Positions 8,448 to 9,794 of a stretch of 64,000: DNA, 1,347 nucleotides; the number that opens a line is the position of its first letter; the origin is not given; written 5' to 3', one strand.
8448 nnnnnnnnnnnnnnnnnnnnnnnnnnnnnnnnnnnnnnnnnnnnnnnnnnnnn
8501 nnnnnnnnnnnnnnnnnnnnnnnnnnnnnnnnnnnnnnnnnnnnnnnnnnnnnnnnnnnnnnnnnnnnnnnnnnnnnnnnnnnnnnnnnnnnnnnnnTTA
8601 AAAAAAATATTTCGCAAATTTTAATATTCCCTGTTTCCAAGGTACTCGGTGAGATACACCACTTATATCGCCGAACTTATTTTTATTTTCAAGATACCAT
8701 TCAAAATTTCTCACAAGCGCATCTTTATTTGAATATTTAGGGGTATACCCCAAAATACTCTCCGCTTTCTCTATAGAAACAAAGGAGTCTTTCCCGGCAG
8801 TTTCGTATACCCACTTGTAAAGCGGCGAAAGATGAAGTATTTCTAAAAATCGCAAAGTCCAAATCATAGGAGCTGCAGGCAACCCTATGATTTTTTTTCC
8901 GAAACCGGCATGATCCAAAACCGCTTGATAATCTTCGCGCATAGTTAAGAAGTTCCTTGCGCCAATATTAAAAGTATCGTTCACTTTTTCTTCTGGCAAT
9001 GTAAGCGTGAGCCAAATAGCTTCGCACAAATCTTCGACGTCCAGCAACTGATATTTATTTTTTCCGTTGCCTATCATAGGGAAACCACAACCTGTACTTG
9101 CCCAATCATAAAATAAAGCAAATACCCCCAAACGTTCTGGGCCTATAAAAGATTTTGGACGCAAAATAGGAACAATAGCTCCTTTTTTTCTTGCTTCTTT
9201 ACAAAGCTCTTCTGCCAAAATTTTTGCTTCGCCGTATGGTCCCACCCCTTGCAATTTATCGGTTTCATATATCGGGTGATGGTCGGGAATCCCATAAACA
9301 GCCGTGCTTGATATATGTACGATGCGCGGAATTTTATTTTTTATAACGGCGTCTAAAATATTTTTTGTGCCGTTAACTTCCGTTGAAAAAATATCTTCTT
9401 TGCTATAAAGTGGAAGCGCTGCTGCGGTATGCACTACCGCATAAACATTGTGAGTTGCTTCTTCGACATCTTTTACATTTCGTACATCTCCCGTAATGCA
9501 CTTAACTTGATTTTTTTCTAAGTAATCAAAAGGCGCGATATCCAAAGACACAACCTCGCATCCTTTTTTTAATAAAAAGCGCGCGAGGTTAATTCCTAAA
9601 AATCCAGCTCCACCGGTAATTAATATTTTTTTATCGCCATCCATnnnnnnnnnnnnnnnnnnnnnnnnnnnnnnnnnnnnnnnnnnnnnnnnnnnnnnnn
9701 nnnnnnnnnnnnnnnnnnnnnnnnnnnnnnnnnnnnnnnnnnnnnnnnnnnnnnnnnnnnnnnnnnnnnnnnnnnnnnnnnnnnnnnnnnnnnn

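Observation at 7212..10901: UbiA-family phosphoribosyltransferase, HAD phosphatase, SDR epimerase and GT2 module: a candidate lipid-linked pentose (decaprenyl-P-arabinose-like) donor pathway outside Actinobacteria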

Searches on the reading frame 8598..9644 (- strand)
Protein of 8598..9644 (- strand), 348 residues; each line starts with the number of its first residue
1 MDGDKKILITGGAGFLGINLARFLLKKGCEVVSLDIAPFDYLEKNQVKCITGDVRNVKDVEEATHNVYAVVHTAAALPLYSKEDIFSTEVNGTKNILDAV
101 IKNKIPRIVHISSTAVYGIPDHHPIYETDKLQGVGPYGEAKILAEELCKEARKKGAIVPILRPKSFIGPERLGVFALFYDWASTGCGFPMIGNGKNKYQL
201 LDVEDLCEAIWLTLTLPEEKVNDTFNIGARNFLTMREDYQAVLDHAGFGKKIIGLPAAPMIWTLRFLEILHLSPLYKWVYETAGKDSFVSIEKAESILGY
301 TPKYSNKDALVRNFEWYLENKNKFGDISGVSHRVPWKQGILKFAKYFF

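Call 3: search_protein_families(library=pfam, proteins=[window:8598-9644:-], max_evalue=0.01)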
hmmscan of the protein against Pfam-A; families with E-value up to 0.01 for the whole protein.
window:8598-9644:- (348 aa): 10 families
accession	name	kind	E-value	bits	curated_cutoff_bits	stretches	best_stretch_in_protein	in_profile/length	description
PF01370.27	Epimerase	-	3.2e-38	131.9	20.9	1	7-228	1-240/240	NAD dependent epimerase/dehydratase family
PF16363.11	GDP_Man_Dehyd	-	2.6e-25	90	27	1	8-305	1-324/332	GDP-mannose 4,6 dehydratase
PF01073.25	3Beta_HSD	-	1.4e-22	80.4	22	1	8-213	1-228/280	3-beta hydroxysteroid dehydrogenase/isomerase family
PF13460.12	NAD_binding_10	-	2.7e-12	47.4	27.2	1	11-164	1-144/184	NAD(P)H-binding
PF04321.23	RmlD_sub_bind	-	6.8e-12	45.5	27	1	6-158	2-146/287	RmlD substrate binding domain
PF07993.18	NAD_binding_4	-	9e-11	41.8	20.1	1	44-170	60-211/258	Male sterility protein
PF02719.21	Polysacc_synt_2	-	7.4e-07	29.1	20.2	1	7-113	1-128/293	Polysaccharide biosynthesis protein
PF05368.20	NmrA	-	1.7e-05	25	27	1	4-110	2-104/298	NmrA-like family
PF00106.31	adh_short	-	2e-05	24.6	26.6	1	5-67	1-71/195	short chain dehydrogenase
PF08659.16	KR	-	0.0084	16.5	22.6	0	7-74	3-89/180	KR domain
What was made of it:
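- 8598..9644 (-): Extended SDR ('type A'; epimerase/oxidoreductase type) with an invariant C-terminal amphipathic tail; inferred to modify the lipid-linked pentose. Pfam Epimerase 132 bits (call 3).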

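Call 4: search_protein_families(library=ncbifam, proteins=[window:8598-9644:-], max_evalue=0.01)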
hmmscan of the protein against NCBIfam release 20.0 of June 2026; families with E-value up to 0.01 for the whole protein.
window:8598-9644:- (348 aa): 48 families (the best 25 are shown)
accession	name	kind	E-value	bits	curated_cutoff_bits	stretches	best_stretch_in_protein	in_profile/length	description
TIGR03466.1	HpnA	hypoth_equivalog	1.3e-29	103.2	367.65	1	6-320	2-324/327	hopanoid-associated sugar epimerase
NF042422.1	oxyalk_red_OleD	equivalog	7e-24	84.8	580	1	6-312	2-323/329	2-alkyl-3-oxoalkanoate reductase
TIGR01181.1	dTDP_gluc_dehyt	equivalog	1.3e-23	83.6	365.1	1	6-323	1-317/321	dTDP-glucose 4,6-dehydratase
TIGR04180.1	EDH_00030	hypoth_equivalog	3e-22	79.1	475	1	7-171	1-180/297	NAD-dependent 4,6-dehydratase LegB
TIGR01179.1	galE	equivalog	6e-21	74.6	262.3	1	6-154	1-162/332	UDP-glucose 4-epimerase GalE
NF042423.1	oxyalk_red_Shew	equivalog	2.4e-20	72.9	580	1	5-170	9-178/331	2-alkyl-3-oxoalkanoate reductase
NF043036.1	ErythonDh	equivalog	8.6e-16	58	325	1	6-156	2-168/321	D-erythronate dehydrogenase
TIGR02622.1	CDP_4_6_dhtase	equivalog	6.6e-14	51.8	278.45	1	4-149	4-166/352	CDP-glucose 4,6-dehydratase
TIGR01746.1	Thioester-redct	subfamily_domain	1.8e-13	50.5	213.35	1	58-175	80-204/371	thioester reductase domain-containing protein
TIGR01777.1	yfcH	hypoth_equivalog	3.7e-12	46.4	207.35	1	7-237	1-232/292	TIGR01777 family oxidoreductase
NF052578.1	StrlDmthSdmBMthl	equivalog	7.1e-12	45.7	600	1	7-169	3-172/328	sterol demethylase protein SdmB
TIGR02197.1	heptose_epim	equivalog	5.5e-11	42.2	274.6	1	7-151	1-152/316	ADP-glyceromanno-heptose 6-epimerase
NF007582.0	PRK10217.1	equivalog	3.6e-10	39.5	698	1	106-326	127-340/355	dTDP-glucose 4,6-dehydratase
NF047922.1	GDPFucSynFcl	equivalog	8.3e-10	38.6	500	1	4-153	2-150/308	GDP-L-fucose synthase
NF011728.1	PRK15181.1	equivalog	1.1e-09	37.8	760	1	5-145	16-173/348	Vi polysaccharide biosynthesis UDP-N-acetylglucosaminuronic acid C-4 epimerase TviC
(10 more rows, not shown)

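Call 30: search_dna_similar(query=window:8598-9644:-, collection=phages, mode=protein, max_rows=15)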
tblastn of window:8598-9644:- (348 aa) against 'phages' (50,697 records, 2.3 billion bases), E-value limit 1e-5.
Records with a match: 213; places in all: 220; records where one place covers at least 80% of the query: 124.
Best place of each record, by identity: <60% 213.
By first word of the organism name: Escherichia 78; Synechococcus 53; Bacteriophage 25; Listeria 8; Campylobacter 5; uncultured 5; Enterococcus 4; Flavobacterium 4; Prochlorococcus 4; Justusliebigvirus 3; and 16 more.
By host as written in the record: - 95; Escherichia coli 21; Escherichia coli K-12 MG1655 14; Listeria monocytogenes 8; Campylobacter jejuni 5; Escherichia sp. 4; Escherichia coli K-12 4; Synechococcus sp. MW02 4; and 41 more.
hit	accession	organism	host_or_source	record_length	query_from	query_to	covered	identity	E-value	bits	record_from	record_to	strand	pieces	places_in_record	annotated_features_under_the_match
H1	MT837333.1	Bacteriophage sp.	human fecal samples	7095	7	327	92%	27.6%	2e-15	83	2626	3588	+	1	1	record has no annotation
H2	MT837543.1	Bacteriophage sp.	human fecal samples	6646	6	317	90%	28.0%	9e-33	134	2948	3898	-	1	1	record has no annotation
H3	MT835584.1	Bacteriophage sp.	human fecal samples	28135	5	322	91%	26.7%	4e-10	67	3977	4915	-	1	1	record has no annotation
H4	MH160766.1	Escherichia phage vB_EcoM-Ro121lw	Escherichia sp. STEC O121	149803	6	320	91%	26.8%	2e-6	56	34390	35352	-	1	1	dTDP-glucose 4,6-dehydratase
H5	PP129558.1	Escherichia phage vB_EcoM_01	Escherichia sp.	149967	6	320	91%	26.8%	2e-6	56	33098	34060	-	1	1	rfbB: dTDP-glucose 4,6-dehydratase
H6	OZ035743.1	Phapecoctavirus DIJ07P1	-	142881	6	320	91%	26.8%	4e-6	55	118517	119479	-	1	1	record has no annotation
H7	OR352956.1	Escherichia phage AV126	Escherichia coli ESBL080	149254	6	320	91%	26.8%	4e-6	55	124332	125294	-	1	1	dTDP-glucose 4,6-dehydratase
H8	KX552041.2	Escherichia phage ESCO13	Escherichia coli BEN 4311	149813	6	320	91%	26.8%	4e-6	55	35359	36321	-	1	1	dTDP-glucose 4,6-dehydratase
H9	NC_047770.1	Escherichia phage ESCO13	Escherichia coli BEN 4311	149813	6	320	91%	26.8%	4e-6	55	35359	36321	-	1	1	nucleotide-sugar epimerase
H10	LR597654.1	Escherichia phage phAPEC8_ev052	-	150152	6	320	91%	26.8%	4e-6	55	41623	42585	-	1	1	dTDP-glucose 4,6-dehydratase (EC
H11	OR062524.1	Escherichia phage vB_EcoM_3A1_SA_NWU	Escherichia coli O177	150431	6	320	91%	26.8%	4e-6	55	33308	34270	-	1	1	dTDP-glucose 4,6-dehydratase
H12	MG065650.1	Campylobacter phage B15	Campylobacter jejuni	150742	6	320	91%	26.8%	4e-6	55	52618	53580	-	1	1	record has no annotation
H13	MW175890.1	Dompiswa phage TSP7_1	Columba livia domestica cloacal swab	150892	6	320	91%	26.8%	4e-6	55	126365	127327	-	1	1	dTDP-glucose 4,6-dehydratase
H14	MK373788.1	Escherichia phage vB_EcoM_Schickermooser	Escherichia coli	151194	6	320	91%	26.8%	4e-6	55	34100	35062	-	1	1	putative dTDP-glucose 4,6-dehydratase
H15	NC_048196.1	Escherichia phage vB_EcoM_Schickermooser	Escherichia coli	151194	6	320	91%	26.8%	4e-6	55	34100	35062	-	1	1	nucleotide-sugar epimerase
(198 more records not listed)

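Call 36: search_dna_similar(query=window:8598-9644:-, collection=plasmids, mode=protein, max_rows=40)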
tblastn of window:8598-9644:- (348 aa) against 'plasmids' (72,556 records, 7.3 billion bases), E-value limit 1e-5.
Records with a match: 1718; places in all: 2713; records where one place covers at least 80% of the query: 1068.
Best place of each record, by identity: <60% 1718.
By first word of the organism name: Rhizobium 179; Bacillus 142; Ralstonia 132; Streptomyces 125; Sinorhizobium 124; Phaeobacter 58; Agrobacterium 54; Pseudosulfitobacter 48; Azospirillum 41; Priestia 40; and 226 more.
By predicted mobility (MOB-suite, as given by PLSDB): non-mobilizable 1163; mobilizable 309; conjugative 246.
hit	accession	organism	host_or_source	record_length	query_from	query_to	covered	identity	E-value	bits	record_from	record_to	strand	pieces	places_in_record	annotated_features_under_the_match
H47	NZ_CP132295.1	Natronococcus sp. AD-5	cell culture,sediment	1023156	2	345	99%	51.3%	2e-102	337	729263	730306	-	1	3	record has no annotation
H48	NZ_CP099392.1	Natronococcus sp. CG52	cell culture,salt lake sediment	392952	2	345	99%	51.0%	1e-101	335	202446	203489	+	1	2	NAD(P)-dependent oxidoreductase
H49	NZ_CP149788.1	Haloterrigena sp. KLK7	cell culture,salt lake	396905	2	345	99%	49.6%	6e-98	324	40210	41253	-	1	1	NAD-dependent epimerase/dehydratase family protein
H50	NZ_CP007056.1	Halostagnicola larsenii XH-48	-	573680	2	345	99%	48.1%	4e-97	322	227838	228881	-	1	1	NAD(P)-dependent oxidoreductase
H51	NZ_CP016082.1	Streptomyces sp. SAT1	Adenophora trachelioides Maxim.,single ...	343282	5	348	99%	43.2%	7e-93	310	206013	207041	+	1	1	NAD-dependent epimerase/dehydratase family protein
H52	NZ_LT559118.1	Nonomuraea gerenzanensis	-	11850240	5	348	99%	41.7%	2e-77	265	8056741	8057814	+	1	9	none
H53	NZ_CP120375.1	Sinorhizobium garamanticum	Argyrolobium uniflorum,Cell culture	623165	8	348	98%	34.7%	3e-57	207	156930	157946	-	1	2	NAD-dependent epimerase/dehydratase family protein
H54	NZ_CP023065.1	Sinorhizobium sp. CCBAU 05631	G.max,nodule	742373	5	346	98%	34.3%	6e-56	203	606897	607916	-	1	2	NAD-dependent epimerase/dehydratase family protein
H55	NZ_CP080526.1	Mesorhizobium sp. AR07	Oxytropis sp.,Cell culture,root nodule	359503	8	343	97%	34.9%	7e-58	209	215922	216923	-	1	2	NAD-dependent epimerase/dehydratase family protein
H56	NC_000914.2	Sinorhizobium fredii NGR234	-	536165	5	346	98%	34.0%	1e-55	202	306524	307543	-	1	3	NAD-dependent epimerase/dehydratase family protein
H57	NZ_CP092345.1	Rhizobium gallicum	Phaseolus vulgaris,Cell culture,nodule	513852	8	348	98%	33.8%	9e-57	206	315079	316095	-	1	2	NAD-dependent epimerase/dehydratase family protein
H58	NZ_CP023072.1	Sinorhizobium fredii CCBAU 83666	G.max,nodule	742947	5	348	99%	32.9%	1e-53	197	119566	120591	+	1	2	NAD-dependent epimerase/dehydratase family protein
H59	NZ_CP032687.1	Rhizobium sp. CCGE531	Phaseolus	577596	8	343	97%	33.7%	7e-58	209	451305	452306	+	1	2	NAD-dependent epimerase/dehydratase family protein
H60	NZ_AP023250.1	Mesorhizobium sp. 131-2-5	Lotus japonicus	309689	8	346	97%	31.7%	1e-52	194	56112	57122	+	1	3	NAD-dependent epimerase/dehydratase family protein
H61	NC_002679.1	Mesorhizobium japonicum MAFF 303099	-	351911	8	346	97%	31.7%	1e-52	194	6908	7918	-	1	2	NAD-dependent epimerase/dehydratase family protein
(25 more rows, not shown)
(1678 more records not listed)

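Call 38: get_annotated_region(hit=H59, flank=10000)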
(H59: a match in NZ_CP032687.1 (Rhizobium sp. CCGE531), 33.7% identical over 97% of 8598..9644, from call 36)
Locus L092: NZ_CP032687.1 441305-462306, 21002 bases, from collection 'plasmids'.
description: Rhizobium sp. CCGE531 plasmid pRCCGE531b, complete sequence
organism: Rhizobium sp. CCGE531 (NCBI taxid 2364271)
taxonomy: Bacteria; Pseudomonadota; Alphaproteobacteria; Hyphomicrobiales; Rhizobiaceae; Rhizobium; Rhizobium sp. CCGE531
host: -; source: Phaseolus; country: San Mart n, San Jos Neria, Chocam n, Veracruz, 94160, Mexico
typing (MOB-suite, as given by PLSDB): conjugative; relaxase MOBQ; mating-pair formation MPF_T
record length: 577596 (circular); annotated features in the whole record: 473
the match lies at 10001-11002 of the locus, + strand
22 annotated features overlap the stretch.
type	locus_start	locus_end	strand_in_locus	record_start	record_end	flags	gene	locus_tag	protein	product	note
CDS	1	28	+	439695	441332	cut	-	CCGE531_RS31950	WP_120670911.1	MFS transporter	GO:0055085 - transmembrane transport [Evidence IEA]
CDS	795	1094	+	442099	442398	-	-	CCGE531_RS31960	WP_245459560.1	hypothetical protein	-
CDS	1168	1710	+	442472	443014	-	-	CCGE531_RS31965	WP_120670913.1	hypothetical protein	-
CDS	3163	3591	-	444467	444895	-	-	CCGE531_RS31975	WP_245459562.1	hypothetical protein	-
CDS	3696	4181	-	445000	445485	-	-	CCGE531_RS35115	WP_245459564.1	hypothetical protein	-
CDS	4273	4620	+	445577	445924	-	-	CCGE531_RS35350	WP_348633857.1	hypothetical protein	-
CDS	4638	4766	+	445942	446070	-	-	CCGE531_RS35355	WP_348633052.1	hypothetical protein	-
CDS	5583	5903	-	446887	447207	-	-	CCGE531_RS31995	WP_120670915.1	hypothetical protein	-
CDS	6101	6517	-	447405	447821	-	-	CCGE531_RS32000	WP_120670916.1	multiubiquitin domain-containing protein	-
CDS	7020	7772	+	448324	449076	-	-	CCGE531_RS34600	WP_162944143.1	hypothetical protein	-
CDS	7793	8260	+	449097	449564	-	-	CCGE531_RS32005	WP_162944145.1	hypothetical protein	-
CDS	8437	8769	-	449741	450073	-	-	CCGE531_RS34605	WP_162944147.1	hypothetical protein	-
CDS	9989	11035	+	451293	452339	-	-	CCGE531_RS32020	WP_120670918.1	NAD-dependent epimerase/dehydratase family protein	-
CDS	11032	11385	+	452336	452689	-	-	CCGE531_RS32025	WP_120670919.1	SMR family transporter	-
CDS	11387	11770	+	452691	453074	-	-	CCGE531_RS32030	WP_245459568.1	hypothetical protein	-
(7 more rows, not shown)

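Call 39: get_annotated_region(hit=H49, flank=8000)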
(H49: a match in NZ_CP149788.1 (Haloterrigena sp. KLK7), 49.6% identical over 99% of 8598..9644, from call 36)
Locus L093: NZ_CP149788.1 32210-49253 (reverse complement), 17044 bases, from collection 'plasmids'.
description: Haloterrigena sp. KLK7 plasmid unnamed1, complete sequence
organism: Haloterrigena sp. KLK7 (NCBI taxid 3132747)
taxonomy: Archaea; Euryarchaeota; Halobacteria; Halobacteriales; Natrialbaceae; Haloterrigena; Haloterrigena sp. KLK7
host: -; source: cell culture,salt lake; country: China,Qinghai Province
typing (MOB-suite, as given by PLSDB): non-mobilizable
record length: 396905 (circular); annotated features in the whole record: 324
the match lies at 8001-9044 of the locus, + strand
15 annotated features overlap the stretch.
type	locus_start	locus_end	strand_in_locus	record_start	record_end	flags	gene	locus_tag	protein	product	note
CDS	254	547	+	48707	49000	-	-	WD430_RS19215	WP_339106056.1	hypothetical protein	-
CDS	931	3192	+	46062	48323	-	-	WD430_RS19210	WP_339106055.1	AAA domain-containing protein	-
CDS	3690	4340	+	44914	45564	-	-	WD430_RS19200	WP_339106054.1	hypothetical protein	-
CDS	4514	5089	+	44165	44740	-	-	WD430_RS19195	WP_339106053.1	DoxX family protein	-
CDS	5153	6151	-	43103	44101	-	-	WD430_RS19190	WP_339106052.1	lysylphosphatidylglycerol synthase transmembrane domain-containing protein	-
CDS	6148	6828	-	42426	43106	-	-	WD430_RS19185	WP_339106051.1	PHP domain-containing protein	-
CDS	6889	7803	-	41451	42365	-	-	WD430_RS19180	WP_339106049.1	decaprenyl-phosphate phosphoribosyltransferase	-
CDS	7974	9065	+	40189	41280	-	-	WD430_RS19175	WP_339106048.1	NAD-dependent epimerase/dehydratase family protein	-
CDS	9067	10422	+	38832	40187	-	-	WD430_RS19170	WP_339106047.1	DolP-mannose mannosyltransferase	GO:0035269 - protein O-linked mannosylation [Evidence IEA]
CDS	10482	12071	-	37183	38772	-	-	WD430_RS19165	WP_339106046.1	glycosyltransferase family 39 protein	-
CDS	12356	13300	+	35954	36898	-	-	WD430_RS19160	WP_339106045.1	DMT family transporter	GO:0055085 - transmembrane transport [Evidence IEA]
CDS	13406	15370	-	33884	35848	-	-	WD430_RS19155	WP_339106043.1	ATP-binding protein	-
CDS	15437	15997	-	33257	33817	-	-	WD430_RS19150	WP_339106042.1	hypothetical protein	-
CDS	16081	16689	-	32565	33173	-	-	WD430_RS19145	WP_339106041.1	metal-dependent hydrolase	-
CDS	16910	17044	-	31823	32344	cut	-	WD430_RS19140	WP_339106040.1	pyridoxamine 5'-phosphate oxidase family protein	GO:0008615 - pyridoxine biosynthetic process [Evidence IEA]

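Call 40: get_annotated_region(hit=H51, flank=8000)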
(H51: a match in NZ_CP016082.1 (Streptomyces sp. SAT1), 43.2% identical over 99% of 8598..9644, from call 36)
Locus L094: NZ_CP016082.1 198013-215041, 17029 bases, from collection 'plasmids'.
description: Streptomyces sp. SAT1 plasmid unnamed2, complete sequence
organism: Streptomyces sp. SAT1 (NCBI taxid 1849967)
taxonomy: Bacteria; Actinomycetota; Actinomycetes; Kitasatosporales; Streptomycetaceae; Streptomyces; Streptomyces sp. SAT1
host: -; source: Adenophora trachelioides Maxim.,single colony; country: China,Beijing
typing (MOB-suite, as given by PLSDB): non-mobilizable
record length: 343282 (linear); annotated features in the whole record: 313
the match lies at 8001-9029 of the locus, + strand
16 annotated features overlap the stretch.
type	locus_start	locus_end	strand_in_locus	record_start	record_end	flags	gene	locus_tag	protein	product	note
CDS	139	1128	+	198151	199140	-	-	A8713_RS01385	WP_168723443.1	alpha/beta hydrolase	-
CDS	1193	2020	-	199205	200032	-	-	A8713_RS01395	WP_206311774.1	DUF1206 domain-containing protein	-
CDS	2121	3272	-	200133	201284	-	-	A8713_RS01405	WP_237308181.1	ADP-ribosylglycohydrolase family protein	-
CDS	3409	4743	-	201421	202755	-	-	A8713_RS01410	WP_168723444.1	aspartate aminotransferase family protein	-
CDS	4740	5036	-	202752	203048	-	-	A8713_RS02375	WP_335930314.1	DUF6309 family protein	-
CDS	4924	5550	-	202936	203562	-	-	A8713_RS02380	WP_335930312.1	DUF6309 family protein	-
CDS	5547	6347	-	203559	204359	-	-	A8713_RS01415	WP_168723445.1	phytanoyl-CoA dioxygenase family protein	-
CDS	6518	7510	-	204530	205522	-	-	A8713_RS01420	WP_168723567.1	aldo/keto reductase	-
CDS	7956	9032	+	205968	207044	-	-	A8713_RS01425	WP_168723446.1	NAD-dependent epimerase/dehydratase family protein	-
CDS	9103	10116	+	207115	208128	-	-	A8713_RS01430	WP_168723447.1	UbiA prenyltransferase family protein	-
CDS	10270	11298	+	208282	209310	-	-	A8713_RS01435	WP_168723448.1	glycosyltransferase family 2 protein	-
CDS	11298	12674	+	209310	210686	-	-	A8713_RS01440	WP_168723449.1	endonuclease/exonuclease/phosphatase family protein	-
CDS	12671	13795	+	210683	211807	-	-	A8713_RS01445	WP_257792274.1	glycosyltransferase family 2 protein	-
CDS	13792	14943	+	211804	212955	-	-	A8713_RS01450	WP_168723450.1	lysylphosphatidylglycerol synthase domain-containing protein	-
CDS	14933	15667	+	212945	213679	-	-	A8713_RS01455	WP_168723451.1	polysaccharide deacetylase family protein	-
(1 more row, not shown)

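Call 58: find_homologous_proteins(query=window:8598-9644:-)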
Query window:8598-9644:- (348 aa): 8000 proteins with E <= 0.001 among 8000 candidates; the best 120 are listed.
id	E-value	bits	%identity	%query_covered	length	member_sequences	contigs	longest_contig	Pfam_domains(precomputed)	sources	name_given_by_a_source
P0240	8.9e-237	803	100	100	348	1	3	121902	PF04321.24,PF16363.12,PF02719.22,PF05368.20,PF01073.26,PF07993.19,PF13460.13,PF00106.32,PF01370.28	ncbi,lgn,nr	ncbi:NAD-dependent epimerase/dehydratase family protein [Candidatus Giovannonibacteria bacterium]|nr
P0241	1.4e-175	602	76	99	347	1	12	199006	PF08659.17,PF04321.24,PF16363.12,PF02719.22,PF05368.20,PF01073.26,PF07993.19,PF13460.13,PF01370.28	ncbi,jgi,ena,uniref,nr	ncbi:epimerase [Candidatus Giovannonibacteria bacterium RIFCSPHIGHO2_01_FULL_45_24]|uniref:Epimerase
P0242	4.4e-174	597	76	99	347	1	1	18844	PF04321.24,PF16363.12,PF02719.22,PF05368.20,PF01073.26,PF07993.19,PF13460.13,PF01370.28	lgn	-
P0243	6.7e-171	586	75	99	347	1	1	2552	PF04321.24,PF16363.12,PF02719.22,PF01073.26,PF07993.19,PF13460.13,PF01370.28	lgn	-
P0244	2.4e-169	581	73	99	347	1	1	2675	PF04321.24,PF16363.12,PF02719.22,PF01073.26,PF07993.19,PF13460.13,PF01370.28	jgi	jgi:nucleoside-diphosphate-sugar epimerase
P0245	6.6e-168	577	73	99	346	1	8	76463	PF04321.24,PF16363.12,PF02719.22,PF01073.26,PF07993.19,PF13460.13,PF01370.28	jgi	jgi:nucleoside-diphosphate-sugar epimerase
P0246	6.6e-168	577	71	100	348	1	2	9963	PF04321.24,PF16363.12,PF02719.22,PF01073.26,PF07993.19,PF13460.13,PF01370.28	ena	-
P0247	6.8e-168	576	61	99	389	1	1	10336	PF04321.24,PF16363.12,PF02719.22,PF01073.26,PF07993.19,PF13460.13,PF01370.28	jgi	-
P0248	7.0e-168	576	71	100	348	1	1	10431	PF04321.24,PF16363.12,PF02719.22,PF05368.20,PF01073.26,PF07993.19,PF13460.13,PF01370.28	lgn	-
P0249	1.1e-167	576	72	99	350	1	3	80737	PF04321.24,PF16363.12,PF02719.22,PF01073.26,PF07993.19,PF13460.13,PF01370.28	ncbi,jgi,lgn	-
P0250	1.6e-167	575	72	99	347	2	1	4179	PF04321.24,PF16363.12,PF02719.22,PF01073.26,PF07993.19,PF13460.13,PF01370.28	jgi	jgi:nucleoside-diphosphate-sugar epimerase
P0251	1.6e-167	575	72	99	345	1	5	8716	PF04321.24,PF16363.12,PF02719.22,PF05368.20,PF01073.26,PF07993.19,PF13460.13,PF01370.28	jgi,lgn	-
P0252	2.8e-167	574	72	99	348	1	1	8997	PF04321.24,PF16363.12,PF02719.22,PF05368.20,PF01073.26,PF07993.19,PF13460.13,PF01370.28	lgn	-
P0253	3.0e-167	574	73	98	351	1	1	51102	PF04321.24,PF16363.12,PF02719.22,PF01073.26,PF07993.19,PF13460.13,PF01370.28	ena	-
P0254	3.3e-167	574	72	99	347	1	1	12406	PF04321.24,PF16363.12,PF02719.22,PF05368.20,PF01073.26,PF07993.19,PF13460.13,PF01370.28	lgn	-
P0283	1.4e-165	569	71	99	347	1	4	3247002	PF04321.24,PF16363.12,PF02719.22,PF05368.20,PF01073.26,PF07993.19,PF13460.13,PF01370.28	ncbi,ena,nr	ncbi:MAG: NAD-dependent epimerase/dehydratase family protein [Kouleothrix sp.]|nr:NAD-dependent epim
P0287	1.7e-165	569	70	99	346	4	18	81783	PF04321.24,PF16363.12,PF02719.22,PF05368.20,PF01073.26,PF07993.19,PF13460.13,PF01370.28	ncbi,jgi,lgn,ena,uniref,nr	ncbi:epimerase [candidate division WWE3 bacterium CG_4_9_14_3_um_filter_41_6]|uniref:Epimerase n=1 T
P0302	6.6e-165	567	72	99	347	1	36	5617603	PF04321.24,PF16363.12,PF02719.22,PF01073.26,PF07993.19,PF13460.13,PF01370.28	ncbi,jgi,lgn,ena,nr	ncbi:MAG: NAD-dependent epimerase/dehydratase family protein [Clostridium sp.]|jgi:nucleoside-diphos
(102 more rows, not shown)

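Call 59: find_encoding_contigs(protein=P0302, flank=7000, max_places=1)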
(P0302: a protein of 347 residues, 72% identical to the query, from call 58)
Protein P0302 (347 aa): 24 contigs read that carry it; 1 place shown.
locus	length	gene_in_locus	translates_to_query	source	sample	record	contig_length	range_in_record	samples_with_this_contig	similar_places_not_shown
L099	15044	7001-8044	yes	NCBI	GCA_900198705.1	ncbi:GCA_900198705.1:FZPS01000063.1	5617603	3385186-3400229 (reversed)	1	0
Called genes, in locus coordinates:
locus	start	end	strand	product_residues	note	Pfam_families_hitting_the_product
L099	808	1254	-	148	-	-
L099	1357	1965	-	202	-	-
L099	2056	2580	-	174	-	-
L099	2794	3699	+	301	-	PF01507:PAPS_reduct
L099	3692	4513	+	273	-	PF14947:HTH_45 (weak)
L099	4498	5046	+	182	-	-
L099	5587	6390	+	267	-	PF08459:UvrC_RNaseH_dom, PF00149:Metallophos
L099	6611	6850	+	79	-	PF04023:FeoA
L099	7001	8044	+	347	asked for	PF01073:3Beta_HSD, PF01370:Epimerase, PF02719:Polysacc_synt_2, PF04321:RmlD_sub_bind, PF13460:NAD_binding_10, PF16363:GDP_Man_Dehyd, PF07993:NAD_binding_4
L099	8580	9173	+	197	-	PF18335:SH3_13, PF01443:Viral_helicase1 (weak), PF13538:UvrD_C_2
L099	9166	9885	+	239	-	PF18912:DZR_2, PF00156:Pribosyltran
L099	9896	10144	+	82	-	-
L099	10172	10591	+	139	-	PF07191:Zn_ribbon_6 (faint), PF13412:HTH_24 (weak), PF00376:MerR (weak)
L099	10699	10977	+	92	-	PF04316:FlgM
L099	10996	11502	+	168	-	PF05130:FlgN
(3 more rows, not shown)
